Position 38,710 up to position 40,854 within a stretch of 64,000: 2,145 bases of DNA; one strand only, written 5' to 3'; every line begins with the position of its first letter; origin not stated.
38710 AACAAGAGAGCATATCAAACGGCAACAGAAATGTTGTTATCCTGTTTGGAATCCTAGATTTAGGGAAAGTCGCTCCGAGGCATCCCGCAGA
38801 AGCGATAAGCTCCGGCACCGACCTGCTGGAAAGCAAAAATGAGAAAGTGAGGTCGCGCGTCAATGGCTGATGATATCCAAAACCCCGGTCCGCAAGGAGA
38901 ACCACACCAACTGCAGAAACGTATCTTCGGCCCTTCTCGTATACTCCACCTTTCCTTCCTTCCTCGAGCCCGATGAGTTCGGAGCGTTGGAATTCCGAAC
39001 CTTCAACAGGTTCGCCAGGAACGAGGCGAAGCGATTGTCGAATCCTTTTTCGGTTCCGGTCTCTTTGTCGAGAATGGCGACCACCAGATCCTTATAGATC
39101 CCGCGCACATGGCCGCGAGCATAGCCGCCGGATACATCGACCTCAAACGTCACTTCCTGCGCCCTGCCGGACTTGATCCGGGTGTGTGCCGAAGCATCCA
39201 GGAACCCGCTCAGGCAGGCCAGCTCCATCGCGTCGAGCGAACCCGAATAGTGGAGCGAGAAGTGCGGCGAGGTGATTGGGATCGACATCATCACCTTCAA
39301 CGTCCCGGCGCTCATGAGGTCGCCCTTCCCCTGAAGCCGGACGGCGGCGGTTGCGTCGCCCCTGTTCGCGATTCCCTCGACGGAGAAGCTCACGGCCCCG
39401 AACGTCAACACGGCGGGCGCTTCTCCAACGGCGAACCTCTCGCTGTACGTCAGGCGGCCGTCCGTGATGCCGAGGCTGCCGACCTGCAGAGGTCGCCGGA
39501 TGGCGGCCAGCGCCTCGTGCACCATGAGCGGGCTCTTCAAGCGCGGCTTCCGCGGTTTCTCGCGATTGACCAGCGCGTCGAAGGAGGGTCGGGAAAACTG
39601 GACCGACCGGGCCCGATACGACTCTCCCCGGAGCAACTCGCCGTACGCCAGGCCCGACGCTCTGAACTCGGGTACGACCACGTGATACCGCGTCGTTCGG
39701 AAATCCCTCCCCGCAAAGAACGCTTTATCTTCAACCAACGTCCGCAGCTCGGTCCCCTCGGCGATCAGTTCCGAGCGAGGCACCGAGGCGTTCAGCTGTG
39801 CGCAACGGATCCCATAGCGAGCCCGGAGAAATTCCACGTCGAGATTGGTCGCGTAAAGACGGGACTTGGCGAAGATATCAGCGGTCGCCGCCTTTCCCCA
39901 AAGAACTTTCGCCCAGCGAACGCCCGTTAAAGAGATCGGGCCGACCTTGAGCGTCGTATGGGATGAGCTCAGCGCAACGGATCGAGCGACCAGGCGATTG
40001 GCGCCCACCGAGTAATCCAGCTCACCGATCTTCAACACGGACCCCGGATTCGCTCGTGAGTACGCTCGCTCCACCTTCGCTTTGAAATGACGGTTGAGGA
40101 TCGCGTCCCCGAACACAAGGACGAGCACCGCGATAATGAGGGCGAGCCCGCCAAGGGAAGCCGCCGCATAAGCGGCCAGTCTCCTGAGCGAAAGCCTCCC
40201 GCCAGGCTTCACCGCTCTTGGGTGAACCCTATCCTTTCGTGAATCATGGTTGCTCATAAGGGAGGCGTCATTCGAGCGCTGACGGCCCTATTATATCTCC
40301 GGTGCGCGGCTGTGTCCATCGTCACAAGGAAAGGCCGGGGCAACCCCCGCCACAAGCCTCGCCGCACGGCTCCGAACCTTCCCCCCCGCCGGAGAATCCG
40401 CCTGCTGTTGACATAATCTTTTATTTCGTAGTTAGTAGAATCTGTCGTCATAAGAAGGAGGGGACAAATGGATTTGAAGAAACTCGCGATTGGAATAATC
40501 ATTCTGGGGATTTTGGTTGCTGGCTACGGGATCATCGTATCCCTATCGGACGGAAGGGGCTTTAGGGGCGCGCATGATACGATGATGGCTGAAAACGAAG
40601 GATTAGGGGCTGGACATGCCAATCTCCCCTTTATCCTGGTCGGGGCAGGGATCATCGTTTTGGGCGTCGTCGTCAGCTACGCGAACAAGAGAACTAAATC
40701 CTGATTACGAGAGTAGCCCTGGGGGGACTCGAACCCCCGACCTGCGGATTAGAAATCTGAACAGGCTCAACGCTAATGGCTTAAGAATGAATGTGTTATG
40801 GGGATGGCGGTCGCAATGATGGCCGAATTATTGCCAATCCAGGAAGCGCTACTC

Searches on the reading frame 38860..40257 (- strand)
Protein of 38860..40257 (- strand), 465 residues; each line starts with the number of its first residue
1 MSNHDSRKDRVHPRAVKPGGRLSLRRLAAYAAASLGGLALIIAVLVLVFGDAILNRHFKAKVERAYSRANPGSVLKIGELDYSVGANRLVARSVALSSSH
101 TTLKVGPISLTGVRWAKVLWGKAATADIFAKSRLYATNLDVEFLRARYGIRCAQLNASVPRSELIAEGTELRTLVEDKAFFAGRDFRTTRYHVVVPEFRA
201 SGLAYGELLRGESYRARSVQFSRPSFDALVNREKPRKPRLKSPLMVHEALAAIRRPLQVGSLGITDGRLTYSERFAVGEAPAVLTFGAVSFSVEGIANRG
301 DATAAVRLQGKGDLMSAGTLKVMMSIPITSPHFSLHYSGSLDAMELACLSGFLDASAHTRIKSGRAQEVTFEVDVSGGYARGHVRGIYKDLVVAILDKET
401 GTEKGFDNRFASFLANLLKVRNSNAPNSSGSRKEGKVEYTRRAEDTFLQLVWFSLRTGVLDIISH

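Call 11: search_protein_families(library=pfam, proteins=[window:38860-40257:-], max_evalue=0.01)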
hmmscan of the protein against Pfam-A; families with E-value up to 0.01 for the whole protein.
window:38860-40257:- (465 aa): 0 families

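Call 20: find_encoding_contigs(protein=window:38860-40257:-, flank=10000, max_places=10)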
Protein window:38860-40257:- (465 aa): no gene with exactly this product is on record in the collection.

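Call 21: find_related_loci(query=window:38860-40257:-, collection=genome_contigs, flank=10000)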
Query window:38860-40257:- (465 aa) in genome_contigs; peptide patterns used: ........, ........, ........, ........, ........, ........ (x = any residue, [..] = any of these).
150 stretches matched a pattern; 20 encode a relative of the query (tblastn E <= 1e-3); 20 distinct loci.
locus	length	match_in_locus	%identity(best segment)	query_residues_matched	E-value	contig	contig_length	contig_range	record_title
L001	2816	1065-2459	69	1-465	0e+0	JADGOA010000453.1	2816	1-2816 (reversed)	MAG: Thermoanaerobaculia bacterium isolate Chersky.15_12 contig-100_39685, whole genome shotgun sequence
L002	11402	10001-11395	69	1-465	0e+0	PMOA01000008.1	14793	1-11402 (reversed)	MAG: Limisphaerales bacterium isolate palsa_1371 73.20110600_P1D.3_contig_15220, whole genome shotgun sequence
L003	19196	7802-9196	68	1-465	0e+0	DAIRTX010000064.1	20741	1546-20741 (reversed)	MAG TPA_asm: Verrucomicrobiota bacterium isolate CTOTU10862 NODE_458_length_20741_cov_10.112056, whole genome shotgun se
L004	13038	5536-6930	65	1-465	0e+0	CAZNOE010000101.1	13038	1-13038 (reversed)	MAG TPA_asm: uncultured Bifidobacteriaceae bacterium isolate SRP119689_co1_68 genome assembly, contig: NODE_6985_length_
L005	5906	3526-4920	67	1-465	0e+0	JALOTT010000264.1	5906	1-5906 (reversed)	MAG: Verrucomicrobia bacterium isolate Prado240 scaffold_32116, whole genome shotgun sequence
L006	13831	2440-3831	64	1-465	0e+0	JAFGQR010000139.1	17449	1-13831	MAG: Verrucomicrobia bacterium isolate Zod_Metabat.779 k87_9972713, whole genome shotgun sequence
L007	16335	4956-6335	62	6-465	0e+0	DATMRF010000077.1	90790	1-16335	MAG TPA_asm: Candidatus Acidoferrum sp. isolate SMAG_U12948 k141_2285254, whole genome shotgun sequence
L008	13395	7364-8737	63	7-464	0e+0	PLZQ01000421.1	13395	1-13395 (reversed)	MAG: Limisphaerales bacterium isolate palsa_1440 73.20120700_P3D.123_contig_18182, whole genome shotgun sequence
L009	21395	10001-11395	69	1-465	0e+0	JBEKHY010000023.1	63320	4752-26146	MAG: Verrucomicrobiota bacterium isolate SPRUCE 288 SPRUCE_288_23, whole genome shotgun sequence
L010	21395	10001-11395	67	1-465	0e+0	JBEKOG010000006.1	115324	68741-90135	MAG: Verrucomicrobiota bacterium isolate SPRUCE 435 SPRUCE_435_6, whole genome shotgun sequence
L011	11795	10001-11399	71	1-465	1e-180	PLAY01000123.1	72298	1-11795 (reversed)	MAG: Limisphaerales bacterium isolate bog_1418 73.20111000_S2D.10_contig_2123, whole genome shotgun sequence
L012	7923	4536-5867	61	21-464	8e-179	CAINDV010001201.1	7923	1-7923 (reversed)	MAG: uncultured Verrucomicrobia bacterium isolate Loclat_bin-20771 genome assembly, contig: bin-20771:1201/1379, whole g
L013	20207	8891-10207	60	27-465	3e-172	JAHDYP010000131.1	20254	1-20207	MAG: Verrucomicrobia bacterium isolate VER2 NODE_3533_length_20254_cov_6.290361, whole genome shotgun sequence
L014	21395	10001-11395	57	1-465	2e-158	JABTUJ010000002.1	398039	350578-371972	MAG: Verrucomicrobiales bacterium isolate H5_VER1 seq002, whole genome shotgun sequence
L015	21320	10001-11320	46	20-464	9e-133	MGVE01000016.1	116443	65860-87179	MAG: Elusimicrobia bacterium RIFOXYA2_FULL_47_53 rifoxya2_full_scaffold_51, whole genome shotgun sequence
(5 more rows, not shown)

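Call 68: search_protein_families(library=phrogs, proteins=[window:38860-40257:-], max_evalue=0.01)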
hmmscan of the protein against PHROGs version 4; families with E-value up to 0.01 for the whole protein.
window:38860-40257:- (465 aa): 0 families

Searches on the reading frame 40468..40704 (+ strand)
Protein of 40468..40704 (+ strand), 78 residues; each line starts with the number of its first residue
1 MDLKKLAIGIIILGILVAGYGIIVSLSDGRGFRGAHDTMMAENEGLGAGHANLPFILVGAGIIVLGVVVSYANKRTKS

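Call 11: search_protein_families(library=pfam, proteins=[window:40468-40704:+], max_evalue=0.01)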
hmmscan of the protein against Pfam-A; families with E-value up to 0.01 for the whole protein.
window:40468-40704:+ (78 aa): 1 family
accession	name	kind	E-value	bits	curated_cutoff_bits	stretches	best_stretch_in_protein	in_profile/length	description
PF11384.13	DUF3188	-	0.0058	16.7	24.6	1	51-69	25-43/50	Protein of unknown function (DUF3188)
